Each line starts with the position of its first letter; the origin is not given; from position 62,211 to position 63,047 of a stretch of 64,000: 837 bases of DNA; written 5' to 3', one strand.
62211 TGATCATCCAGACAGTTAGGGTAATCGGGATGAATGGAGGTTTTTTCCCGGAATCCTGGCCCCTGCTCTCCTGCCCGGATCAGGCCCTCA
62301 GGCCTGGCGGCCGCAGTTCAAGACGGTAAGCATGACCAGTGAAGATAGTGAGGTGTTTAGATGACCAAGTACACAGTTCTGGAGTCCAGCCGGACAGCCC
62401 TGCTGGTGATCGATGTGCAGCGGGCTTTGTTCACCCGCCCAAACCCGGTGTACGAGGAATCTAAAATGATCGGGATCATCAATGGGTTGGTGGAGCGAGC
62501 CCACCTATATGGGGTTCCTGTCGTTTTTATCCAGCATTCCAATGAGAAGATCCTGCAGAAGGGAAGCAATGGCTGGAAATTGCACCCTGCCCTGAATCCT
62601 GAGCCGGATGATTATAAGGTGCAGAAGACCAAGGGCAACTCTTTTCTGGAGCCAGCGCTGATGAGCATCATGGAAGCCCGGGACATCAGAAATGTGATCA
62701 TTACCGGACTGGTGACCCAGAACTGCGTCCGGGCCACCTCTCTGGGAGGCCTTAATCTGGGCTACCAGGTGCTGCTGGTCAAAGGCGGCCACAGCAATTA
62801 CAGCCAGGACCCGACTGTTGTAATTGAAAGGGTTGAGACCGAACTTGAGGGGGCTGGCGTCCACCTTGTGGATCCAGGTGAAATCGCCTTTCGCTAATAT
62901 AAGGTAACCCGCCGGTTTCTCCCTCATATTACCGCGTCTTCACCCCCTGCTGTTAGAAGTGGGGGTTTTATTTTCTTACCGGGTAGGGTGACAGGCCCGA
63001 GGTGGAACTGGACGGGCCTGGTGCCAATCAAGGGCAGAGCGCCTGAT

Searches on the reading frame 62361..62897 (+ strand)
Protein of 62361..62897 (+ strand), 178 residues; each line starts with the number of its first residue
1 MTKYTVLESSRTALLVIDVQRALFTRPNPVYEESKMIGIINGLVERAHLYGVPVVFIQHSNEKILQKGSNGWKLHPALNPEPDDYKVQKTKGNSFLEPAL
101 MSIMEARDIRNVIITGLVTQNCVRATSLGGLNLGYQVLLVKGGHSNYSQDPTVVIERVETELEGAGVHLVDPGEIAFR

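Call 34: find_encoding_contigs(protein=window:62361-62897:+, flank=10000, max_places=3)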
Protein window:62361-62897:+ (178 aa): 1 contig read that carries it; 1 place shown.
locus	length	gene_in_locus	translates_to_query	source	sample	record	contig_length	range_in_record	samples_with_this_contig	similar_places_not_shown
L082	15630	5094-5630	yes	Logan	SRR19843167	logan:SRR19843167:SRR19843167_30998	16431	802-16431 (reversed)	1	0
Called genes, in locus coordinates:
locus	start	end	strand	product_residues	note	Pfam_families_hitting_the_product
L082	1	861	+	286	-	?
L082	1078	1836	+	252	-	PF00528:BPD_transp_1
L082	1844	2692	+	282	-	PF00528:BPD_transp_1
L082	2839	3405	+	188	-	PF01613:Flavin_Reduct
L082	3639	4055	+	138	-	PF13527:Acetyltransf_9 (faint), PF13480:Acetyltransf_6 (weak), PF00583:Acetyltransf_1, PF13673:Acetyltransf_10, PF13508:Acetyltransf_7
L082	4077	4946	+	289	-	PF02645:DegV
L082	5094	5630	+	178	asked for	PF00857:Isochorismatase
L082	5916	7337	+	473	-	-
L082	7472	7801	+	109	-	PF04993:TfoX_N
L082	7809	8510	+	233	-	PF01209:Ubie_methyltran, PF13489:Methyltransf_23 (weak), PF13847:Methyltransf_31, PF08241:Methyltransf_11, PF08242:Methyltransf_12, PF13649:Methyltransf_25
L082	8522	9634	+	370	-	-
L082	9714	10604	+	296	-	PF00892:EamA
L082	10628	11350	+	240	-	PF01925:TauE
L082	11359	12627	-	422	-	PF05977:MFS_3, PF07690:MFS_1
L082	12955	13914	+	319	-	PF00248:Aldo_ket_red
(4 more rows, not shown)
